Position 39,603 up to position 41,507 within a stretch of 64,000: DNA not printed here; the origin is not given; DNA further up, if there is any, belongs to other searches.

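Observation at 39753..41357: MiaB-like TRAM-domain protein that lacks the canonical radical-SAM CxxxCxxC motif but has two C…CGFC clusters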

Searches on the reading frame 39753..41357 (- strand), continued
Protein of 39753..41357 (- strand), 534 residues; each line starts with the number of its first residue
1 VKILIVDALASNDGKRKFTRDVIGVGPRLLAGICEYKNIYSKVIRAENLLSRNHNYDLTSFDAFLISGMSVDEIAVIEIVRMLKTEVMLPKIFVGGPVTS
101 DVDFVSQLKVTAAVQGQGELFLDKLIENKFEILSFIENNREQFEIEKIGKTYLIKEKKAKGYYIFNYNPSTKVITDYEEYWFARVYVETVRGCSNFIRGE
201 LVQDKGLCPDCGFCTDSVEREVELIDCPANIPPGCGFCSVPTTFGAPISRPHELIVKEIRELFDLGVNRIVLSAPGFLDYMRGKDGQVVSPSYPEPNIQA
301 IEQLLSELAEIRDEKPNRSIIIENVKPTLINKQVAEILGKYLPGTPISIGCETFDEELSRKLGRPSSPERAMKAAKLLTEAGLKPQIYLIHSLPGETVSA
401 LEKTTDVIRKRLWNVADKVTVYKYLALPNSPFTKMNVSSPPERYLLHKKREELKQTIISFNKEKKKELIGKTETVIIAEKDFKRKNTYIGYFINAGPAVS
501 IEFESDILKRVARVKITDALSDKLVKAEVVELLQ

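Call 6: find_homologous_proteins(query=window:39753-41357:-, max_evalue=0.00001)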
Query window:39753-41357:- (534 aa): 810 proteins with E <= 0.00001 among 8000 candidates; the best 120 are listed.
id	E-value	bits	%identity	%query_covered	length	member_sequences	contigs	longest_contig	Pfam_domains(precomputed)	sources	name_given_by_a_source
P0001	0.0e+0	1139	96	100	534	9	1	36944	PF04055.28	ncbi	ncbi:MAG: B12-binding domain-containing radical SAM protein [Candidatus Heimdallarchaeaceae archaeon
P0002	0.0e+0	1024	83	100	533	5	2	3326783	PF04055.28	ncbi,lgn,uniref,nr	ncbi:MAG: radical SAM protein [Candidatus Heimdallarchaeum endolithica]|uniref:Radical SAM protein n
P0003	2.6e-187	642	54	100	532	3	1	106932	PF04055.28,PF02310.25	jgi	-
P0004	1.8e-173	596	53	99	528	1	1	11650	PF04055.28,PF02310.25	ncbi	-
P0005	2.5e-172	592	52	99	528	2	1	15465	PF04055.28,PF02310.25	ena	-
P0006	4.4e-172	592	53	99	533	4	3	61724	PF04055.28,PF02310.25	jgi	-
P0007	1.3e-171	590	52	99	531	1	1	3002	PF04055.28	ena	-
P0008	4.5e-171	588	51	100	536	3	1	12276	PF04055.28,PF02310.25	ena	-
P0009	6.3e-171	588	52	100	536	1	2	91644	PF04055.28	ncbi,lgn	-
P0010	9.1e-171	587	53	99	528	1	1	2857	PF04055.28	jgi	jgi:radical SAM superfamily enzyme YgiQ (UPF0313 family)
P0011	1.0e-170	587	51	100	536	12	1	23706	PF04055.28,PF02310.25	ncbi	ncbi:MAG: B12-binding domain-containing radical SAM protein [Candidatus Heimdallarchaeaceae archaeon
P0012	1.4e-170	587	52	100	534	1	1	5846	PF04055.28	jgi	jgi:radical SAM superfamily enzyme YgiQ (UPF0313 family)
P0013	6.0e-170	585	51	100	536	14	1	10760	PF04055.28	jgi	jgi:radical SAM superfamily enzyme YgiQ (UPF0313 family)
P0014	1.3e-169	584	51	100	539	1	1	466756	PF04055.28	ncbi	-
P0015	3.7e-169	582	52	100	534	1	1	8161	PF04055.28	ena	-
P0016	4.8e-169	582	51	99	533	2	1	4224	PF04055.28,PF02310.25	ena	-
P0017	5.9e-169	581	51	99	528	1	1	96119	PF04055.28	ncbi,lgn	-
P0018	2.8e-168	579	51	100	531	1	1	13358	PF04055.28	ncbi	-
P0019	4.1e-167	575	52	100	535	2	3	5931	PF04055.28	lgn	-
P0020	7.0e-167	574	52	100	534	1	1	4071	PF04055.28,PF02310.25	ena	-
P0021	1.6e-166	573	52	100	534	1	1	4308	PF04055.28,PF02310.25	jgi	jgi:radical SAM superfamily enzyme YgiQ (UPF0313 family)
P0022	2.1e-166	573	52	99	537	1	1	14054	PF04055.28,PF02310.25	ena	-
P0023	2.1e-165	570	51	100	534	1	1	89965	PF04055.28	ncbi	-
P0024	2.3e-165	569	50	100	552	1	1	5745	PF04055.28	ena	-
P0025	2.6e-165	569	50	100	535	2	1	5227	PF04055.28,PF02310.25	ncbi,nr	ncbi:MAG: radical SAM protein [Candidatus Heimdallarchaeota archaeon]|nr:radical SAM protein [Candid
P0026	4.8e-165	568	51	100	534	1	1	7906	PF04055.28,PF02310.25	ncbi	ncbi:MAG: B12-binding domain-containing radical SAM protein [Candidatus Thorarchaeota archaeon]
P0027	1.2e-164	567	52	98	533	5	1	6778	PF04055.28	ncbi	-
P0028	1.4e-164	567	51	99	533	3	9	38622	PF04055.28,PF02310.25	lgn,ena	-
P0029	2.6e-164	566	50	99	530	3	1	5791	PF04055.28,PF02310.25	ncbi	ncbi:MAG: B12-binding domain-containing radical SAM protein [Candidatus Heimdallarchaeaceae archaeon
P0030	2.3e-163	563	50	100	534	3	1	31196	PF04055.28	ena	-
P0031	2.7e-163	563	51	98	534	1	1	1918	PF04055.28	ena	-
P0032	5.5e-162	558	50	100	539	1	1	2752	PF04055.28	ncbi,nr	ncbi:MAG: radical SAM protein [Candidatus Heimdallarchaeota archaeon]|nr:radical SAM protein [Candid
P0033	1.5e-161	557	50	99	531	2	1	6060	PF04055.28,PF02310.25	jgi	-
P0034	8.2e-161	554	49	99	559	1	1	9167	PF04055.28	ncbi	-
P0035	1.3e-160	554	50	99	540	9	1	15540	PF04055.28,PF02310.25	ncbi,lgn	-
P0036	1.3e-160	554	50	99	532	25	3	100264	PF04055.28,PF02310.25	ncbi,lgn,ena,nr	ncbi:MAG: radical SAM protein [Candidatus Heimdallarchaeota archaeon]|nr:radical SAM protein [Candid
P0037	3.8e-160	552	51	99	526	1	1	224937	PF04055.28,PF02310.25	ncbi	-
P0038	8.4e-159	548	50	99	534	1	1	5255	PF04055.28,PF02310.25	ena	-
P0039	5.4e-157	542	48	100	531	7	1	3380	PF04055.28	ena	-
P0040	2.7e-155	536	50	99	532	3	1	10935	PF04055.28,PF02310.25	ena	-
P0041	8.9e-154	531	50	99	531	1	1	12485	PF04055.28,PF02310.25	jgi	jgi:radical SAM superfamily enzyme YgiQ (UPF0313 family)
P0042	1.6e-150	520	51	91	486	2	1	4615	PF04055.28,PF02310.25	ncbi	ncbi:MAG: radical SAM protein, partial [Candidatus Heimdallarchaeota archaeon]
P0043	2.0e-147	510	47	99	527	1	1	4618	PF04055.28,PF02310.25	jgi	-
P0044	1.8e-141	491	49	87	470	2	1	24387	PF04055.28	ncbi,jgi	ncbi:MAG: B12-binding domain-containing radical SAM protein [Candidatus Heimdallarchaeaceae archaeon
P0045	3.3e-104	368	39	98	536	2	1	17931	PF04055.28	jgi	jgi:radical SAM superfamily enzyme YgiQ (UPF0313 family)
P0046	3.4e-104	368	41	99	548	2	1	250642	PF04055.28,PF02310.25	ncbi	-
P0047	9.4e-104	366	40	99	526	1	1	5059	PF04055.28,PF02310.25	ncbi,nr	ncbi:MAG: B12-binding domain-containing radical SAM protein [Candidatus Bathyarchaeota archaeon]|nr:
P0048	1.4e-103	366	39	99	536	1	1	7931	PF04055.28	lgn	-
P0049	3.0e-103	365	39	99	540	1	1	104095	PF04055.28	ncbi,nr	ncbi:MAG: radical SAM protein [Candidatus Heimdallarchaeota archaeon]|nr:radical SAM protein [Candid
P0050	3.2e-103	364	40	99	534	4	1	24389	PF04055.28,PF02310.25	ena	-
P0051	6.5e-103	363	39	99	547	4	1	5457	PF04055.28,PF02310.25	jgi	jgi:radical SAM superfamily enzyme YgiQ (UPF0313 family)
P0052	3.2e-102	361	38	98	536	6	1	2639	PF04055.28,PF02310.25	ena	-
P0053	3.6e-102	361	39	94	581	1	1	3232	PF04055.28,PF02310.25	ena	-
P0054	5.7e-102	360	40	98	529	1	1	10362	PF04055.28,PF02310.25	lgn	-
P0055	8.8e-102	360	38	99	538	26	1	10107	PF04055.28,PF02310.25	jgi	-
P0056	9.0e-102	360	39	99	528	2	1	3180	PF04055.28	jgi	jgi:radical SAM superfamily enzyme YgiQ (UPF0313 family)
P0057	9.5e-102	360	40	94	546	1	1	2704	PF04055.28,PF02310.25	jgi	-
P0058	1.8e-101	359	39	99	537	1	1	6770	PF04055.28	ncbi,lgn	-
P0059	1.8e-101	359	39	98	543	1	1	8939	PF04055.28,PF02310.25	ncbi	-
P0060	5.4e-101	357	38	99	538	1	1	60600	PF04055.28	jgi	jgi:radical SAM superfamily enzyme YgiQ (UPF0313 family)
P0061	7.1e-101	357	40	98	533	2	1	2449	PF04055.28,PF02310.25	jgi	jgi:radical SAM superfamily enzyme YgiQ (UPF0313 family)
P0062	7.5e-101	357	37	99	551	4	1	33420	PF04055.28,PF02310.25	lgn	-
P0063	9.5e-101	356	38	100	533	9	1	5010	PF04055.28,PF02310.25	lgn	-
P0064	1.7e-100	355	38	99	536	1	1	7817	PF04055.28,PF02310.25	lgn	-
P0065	1.9e-100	355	37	100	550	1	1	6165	PF04055.28,PF02310.25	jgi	-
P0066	2.5e-100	355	40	100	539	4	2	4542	PF04055.28,PF02310.25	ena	-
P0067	3.1e-100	355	39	99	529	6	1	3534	PF04055.28,PF02310.25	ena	-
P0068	4.6e-100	354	40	99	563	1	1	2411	PF04055.28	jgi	jgi:radical SAM superfamily enzyme YgiQ (UPF0313 family)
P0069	1.4e-99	352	39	99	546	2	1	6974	PF04055.28,PF02310.25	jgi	-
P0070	1.4e-99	352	40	99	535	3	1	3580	PF04055.28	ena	-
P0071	2.0e-99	352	38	99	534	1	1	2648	PF04055.28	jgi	jgi:radical SAM superfamily enzyme YgiQ (UPF0313 family)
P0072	2.3e-99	352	39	98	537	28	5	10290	PF04055.28,PF01938.27,PF02310.25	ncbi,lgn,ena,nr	ncbi:MAG: B12-binding domain-containing radical SAM protein [Candidatus Heimdallarchaeota archaeon]|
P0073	2.5e-99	352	39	98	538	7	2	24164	PF04055.28,PF01938.27,PF02310.25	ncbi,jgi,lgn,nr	ncbi:MAG: radical SAM protein [Candidatus Heimdallarchaeota archaeon]|nr:MAG: radical SAM protein [C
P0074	2.7e-99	352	39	99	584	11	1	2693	PF04055.28,PF02310.25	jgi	-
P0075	3.9e-99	351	40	99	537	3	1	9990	PF04055.28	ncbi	-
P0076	4.0e-99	351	38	100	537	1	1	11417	PF04055.28,PF01938.27,PF02310.25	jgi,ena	-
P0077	4.7e-99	351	39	98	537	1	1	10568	PF04055.28,PF02310.25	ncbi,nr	ncbi:MAG: radical SAM protein [Asgard group archaeon]|nr:radical SAM protein [Asgard group archaeon]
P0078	7.3e-99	350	38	99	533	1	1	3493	PF04055.28,PF02310.25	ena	-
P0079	8.8e-99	350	37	99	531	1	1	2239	PF04055.28,PF02310.25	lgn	-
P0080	1.2e-98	349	38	99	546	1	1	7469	PF04055.28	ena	-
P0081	1.2e-98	349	38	99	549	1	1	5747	PF04055.28,PF02310.25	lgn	-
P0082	1.2e-98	349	40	99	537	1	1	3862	PF04055.28,PF02310.25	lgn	-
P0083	1.5e-98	349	37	99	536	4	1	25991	PF04055.28,PF02310.25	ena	-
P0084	1.5e-98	349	40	98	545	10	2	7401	PF04055.28,PF02310.25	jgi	jgi:radical SAM superfamily enzyme YgiQ (UPF0313 family)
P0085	1.5e-98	349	39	99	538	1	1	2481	PF04055.28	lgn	-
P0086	1.7e-98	349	37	99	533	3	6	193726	PF04055.28,PF02310.25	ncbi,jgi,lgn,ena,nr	ncbi:MAG TPA: radical SAM protein [candidate division Zixibacteria bacterium]|nr:radical SAM protein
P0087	2.1e-98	349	39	99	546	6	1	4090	PF04055.28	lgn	-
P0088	2.3e-98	348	38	99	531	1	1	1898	PF04055.28,PF02310.25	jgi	jgi:radical SAM superfamily enzyme YgiQ (UPF0313 family)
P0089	3.9e-98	348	37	100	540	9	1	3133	PF04055.28,PF02310.25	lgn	-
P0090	4.9e-98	347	40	99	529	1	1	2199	PF04055.28,PF02310.25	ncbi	-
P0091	5.5e-98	347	38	99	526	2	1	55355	PF04055.28,PF02310.25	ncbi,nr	ncbi:B12-binding domain-containing radical SAM protein [Candidatus Bathyarchaeota archaeon]|nr:B12-b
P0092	6.4e-98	347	36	99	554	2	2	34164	PF04055.28,PF02310.25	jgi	jgi:radical SAM superfamily enzyme YgiQ (UPF0313 family)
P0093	7.3e-98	347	38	98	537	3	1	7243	PF04055.28,PF01938.27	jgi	jgi:radical SAM superfamily enzyme YgiQ (UPF0313 family)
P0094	8.4e-98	347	38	98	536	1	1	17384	PF04055.28,PF01938.27,PF02310.25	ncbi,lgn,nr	ncbi:MAG: radical SAM protein [Candidatus Heimdallarchaeota archaeon]|nr:radical SAM protein [Candid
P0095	8.4e-98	347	38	100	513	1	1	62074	PF04055.28,PF02310.25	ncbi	-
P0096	9.1e-98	346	39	99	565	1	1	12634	PF04055.28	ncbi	ncbi:MAG: B12-binding domain-containing radical SAM protein [Candidatus Kariarchaeaceae archaeon]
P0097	1.2e-97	346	37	99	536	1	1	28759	PF04055.28,PF02310.25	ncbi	-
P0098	1.2e-97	346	38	100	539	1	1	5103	PF04055.28,PF02310.25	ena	-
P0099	1.8e-97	345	38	99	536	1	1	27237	PF04055.28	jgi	-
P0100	1.9e-97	345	37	99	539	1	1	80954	PF04055.28,PF02310.25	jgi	-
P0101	2.0e-97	345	38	100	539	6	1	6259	PF04055.28,PF02310.25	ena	-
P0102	2.2e-97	345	39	99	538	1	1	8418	PF04055.28,PF02310.25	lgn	-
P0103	2.3e-97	345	39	99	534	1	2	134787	PF04055.28,PF02310.25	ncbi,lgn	-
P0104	2.8e-97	345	37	99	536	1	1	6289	PF04055.28,PF02310.25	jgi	jgi:radical SAM superfamily enzyme YgiQ (UPF0313 family)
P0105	3.6e-97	344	38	98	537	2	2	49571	PF04055.28,PF01938.27,PF02310.25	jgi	jgi:radical SAM superfamily enzyme YgiQ (UPF0313 family)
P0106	7.2e-97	344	37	99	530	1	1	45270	PF04055.28,PF02310.25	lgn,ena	-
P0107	9.1e-97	343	40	99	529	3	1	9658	PF04055.28,PF02310.25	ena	-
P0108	1.3e-96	343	37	98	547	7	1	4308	PF04055.28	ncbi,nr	ncbi:B12-binding domain-containing radical SAM protein [Candidatus Bathyarchaeota archaeon]|nr:B12-b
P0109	1.3e-96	343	39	100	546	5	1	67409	PF04055.28,PF02310.25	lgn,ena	-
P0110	1.6e-96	342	39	99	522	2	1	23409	PF04055.28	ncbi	-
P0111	2.1e-96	342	37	99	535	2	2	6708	PF04055.28,PF02310.25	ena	-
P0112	2.2e-96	342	37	100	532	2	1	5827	PF04055.28,PF02310.25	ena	-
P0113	2.6e-96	342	38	99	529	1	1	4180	PF04055.28,PF02310.25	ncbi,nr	ncbi:MAG: B12-binding domain-containing radical SAM protein [Candidatus Bathyarchaeota archaeon]|nr:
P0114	3.7e-96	341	38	99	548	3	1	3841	PF04055.28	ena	-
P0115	3.8e-96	341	38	98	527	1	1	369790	PF04055.28,PF02310.25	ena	-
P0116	5.5e-96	341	38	99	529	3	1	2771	PF04055.28,PF02310.25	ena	-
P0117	7.9e-96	340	39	99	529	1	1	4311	PF04055.28,PF02310.25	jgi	-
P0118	8.8e-96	340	38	99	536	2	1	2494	PF04055.28,PF02310.25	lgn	-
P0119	1.0e-95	340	37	100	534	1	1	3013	PF04055.28,PF02310.25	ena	-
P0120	1.1e-95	340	39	99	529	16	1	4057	PF04055.28,PF02310.25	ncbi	-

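Call 17: find_encoding_contigs(protein=P0003, flank=5000, max_places=2)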
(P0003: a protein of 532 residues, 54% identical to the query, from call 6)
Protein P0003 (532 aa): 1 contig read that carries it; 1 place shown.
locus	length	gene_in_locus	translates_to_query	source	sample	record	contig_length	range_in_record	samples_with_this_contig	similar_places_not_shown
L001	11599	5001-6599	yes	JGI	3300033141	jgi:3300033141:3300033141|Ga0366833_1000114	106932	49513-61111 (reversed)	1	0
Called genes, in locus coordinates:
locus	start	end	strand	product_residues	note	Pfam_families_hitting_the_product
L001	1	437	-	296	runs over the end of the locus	PF02645:DegV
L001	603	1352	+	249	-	PF05753:TRAP_beta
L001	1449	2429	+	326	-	PF02374:ArsA_ATPase, PF06564:CBP_BcsQ (weak), PF10609:ParA (weak), PF00142:Fer4_NifH (weak), PF01656:CbiA, PF13614:AAA_31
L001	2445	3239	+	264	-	PF01026:TatD_DNase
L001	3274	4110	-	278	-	PF02645:DegV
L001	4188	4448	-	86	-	-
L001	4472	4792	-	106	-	PF01253:SUI1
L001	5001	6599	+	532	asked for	PF02310:B12-binding (weak), PF04055:Radical_SAM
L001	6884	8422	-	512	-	PF28494:GlyRS_ins_1 (faint), PF00587:tRNA-synt_2b (weak), PF03129:HGTP_anticodon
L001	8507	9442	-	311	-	PF08271:Zn_Ribbon_TF, PF00382:TFIIB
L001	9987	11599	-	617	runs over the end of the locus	PF07676:PD40 (faint), PF26550:Tricorn_2nd (faint), PF02897:Peptidase_S9_N, PF02129:Peptidase_S15 (faint), PF20434:BD-FAE, PF00561:Abhydrolase_1 (weak), PF01738:DLH, PF00326:Peptidase_S9, +2 more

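Call 18: find_encoding_contigs(protein=P0046, flank=5000, max_places=2)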
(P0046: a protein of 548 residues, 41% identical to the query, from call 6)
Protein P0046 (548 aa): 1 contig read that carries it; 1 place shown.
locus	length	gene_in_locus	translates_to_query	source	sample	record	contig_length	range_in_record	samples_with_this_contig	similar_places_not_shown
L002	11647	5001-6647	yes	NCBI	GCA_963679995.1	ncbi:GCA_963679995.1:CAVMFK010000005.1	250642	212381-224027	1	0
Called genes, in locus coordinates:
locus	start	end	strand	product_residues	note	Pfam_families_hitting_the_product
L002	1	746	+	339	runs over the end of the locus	PF01557:FAA_hydrolase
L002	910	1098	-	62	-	-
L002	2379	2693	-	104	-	PF05866:RusA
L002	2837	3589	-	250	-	PF01026:TatD_DNase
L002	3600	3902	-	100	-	-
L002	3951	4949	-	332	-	PF00953:Glycos_transf_4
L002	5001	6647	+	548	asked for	PF02310:B12-binding (weak), PF04055:Radical_SAM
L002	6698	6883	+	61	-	-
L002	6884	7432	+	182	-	PF01191:RNA_pol_Rpb5_C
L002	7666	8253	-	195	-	-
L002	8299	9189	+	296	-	PF00215:OMPdecase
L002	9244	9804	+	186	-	PF01558:POR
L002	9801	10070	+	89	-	PF13183:Fer4_8 (faint), PF13534:Fer4_17 (faint), PF12837:Fer4_6 (weak), PF13237:Fer4_10 (weak), PF00037:Fer4 (weak), PF14697:Fer4_21, PF12838:Fer4_7 (weak), PF00037:Fer4 (weak), +2 more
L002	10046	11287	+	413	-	PF01855:POR_N, PF02780:Transketolase_C, PF17147:PFOR_II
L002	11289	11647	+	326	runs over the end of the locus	PF02775:TPP_enzyme_C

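Call 23: predict_structure(alignment_id=A1)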
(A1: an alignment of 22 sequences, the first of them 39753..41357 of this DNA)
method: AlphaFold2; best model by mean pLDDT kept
length: 534 residues; sequences in the alignment: 22
mean_pLDDT: 84.8   pTM: 0.87
mean pLDDT of the five models: 84.8, 82.3, 82.1, 81.8, 80.2
residues with pLDDT >= 90: 303; 70-90: 142; 50-70: 59; < 50: 30
segments of 3 or more residues with pLDDT < 50: 207-228, 233-236
pLDDT, mean of each block of 10 residues (from residue 1): 91 72 90 95 94 90 92 92 94 90 88 86 93 92 89 78 77 93 92 65 52 37 43 49 69 96 96 82 68 85 97 94 89 96 91 85 79 96 93 85 95 94 73 64 86 95 95 93 89 91 92 96 94 87
secondary structure, 60 per line:
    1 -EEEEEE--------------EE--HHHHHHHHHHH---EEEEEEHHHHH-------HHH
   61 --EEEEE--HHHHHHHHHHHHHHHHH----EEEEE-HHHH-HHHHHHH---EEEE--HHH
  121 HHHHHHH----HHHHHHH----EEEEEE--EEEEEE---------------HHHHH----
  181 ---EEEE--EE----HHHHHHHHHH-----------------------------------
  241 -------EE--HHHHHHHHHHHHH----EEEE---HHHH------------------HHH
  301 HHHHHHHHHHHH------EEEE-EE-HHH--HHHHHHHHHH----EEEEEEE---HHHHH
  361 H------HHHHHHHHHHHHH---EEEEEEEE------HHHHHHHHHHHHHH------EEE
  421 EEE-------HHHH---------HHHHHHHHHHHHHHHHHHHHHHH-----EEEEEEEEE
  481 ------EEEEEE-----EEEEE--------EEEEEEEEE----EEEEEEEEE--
elements in order: E2-7 H26-36 E40-45 H46-50 E63-67 H70-86 E91-95 H97-100 H102-108 E112-115 H118-127 H132-138 E143-148 E151-156 H172-176 E184-187 H196-205 H252-264 E269-272 H276-279 H298-312 E319-322 H332-341 E346-352 H356-361 H368-380 E384-391 H398-411 E418-423 H431-434 H444-466 E472-480 E487-492 E498-502 E511-519 E524-532

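Call 25: search_protein_representatives(protein=window:39753-41357:-)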
Query: 534 residues. Proteins with E-value up to 0.001 (for the whole library): 343; up to 1e-10: 102; up to 1e-30: 60. The best 150 are listed.
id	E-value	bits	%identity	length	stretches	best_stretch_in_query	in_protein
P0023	6.7e-166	569.5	52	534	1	1-533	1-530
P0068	1.5e-100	354.0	42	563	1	3-533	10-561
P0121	1.3e-95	337.7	39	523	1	2-531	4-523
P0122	1.8e-95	337.2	42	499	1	1-529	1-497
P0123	1.4e-94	334.3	39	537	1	2-531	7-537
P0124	5.2e-92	325.8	40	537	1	1-528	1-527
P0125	1.7e-91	324.1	38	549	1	3-532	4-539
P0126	2.2e-91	323.7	39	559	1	1-530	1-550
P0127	2.6e-91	323.5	39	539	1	1-532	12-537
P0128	1.4e-90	321.0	38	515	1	6-531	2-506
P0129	6.9e-90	318.8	38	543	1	3-530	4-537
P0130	7.7e-90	318.6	37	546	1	3-533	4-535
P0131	1.1e-88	314.9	37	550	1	3-528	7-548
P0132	4.5e-86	306.2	36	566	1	2-530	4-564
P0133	1.3e-84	301.4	39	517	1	3-527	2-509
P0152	1.3e-70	255.2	38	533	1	2-532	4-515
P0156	3.9e-68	247.0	35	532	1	3-531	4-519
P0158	5.6e-67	243.2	37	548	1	2-530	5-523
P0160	3.2e-66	240.7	33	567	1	2-532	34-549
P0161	1.2e-65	238.8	35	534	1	2-529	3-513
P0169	2.0e-45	172.1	34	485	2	233-462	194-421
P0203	2.4e-13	66.3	30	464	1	228-452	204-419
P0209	2.0e-12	63.2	29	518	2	226-516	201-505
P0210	2.8e-12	62.8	36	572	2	221-385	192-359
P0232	8.1e-10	54.6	33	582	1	226-384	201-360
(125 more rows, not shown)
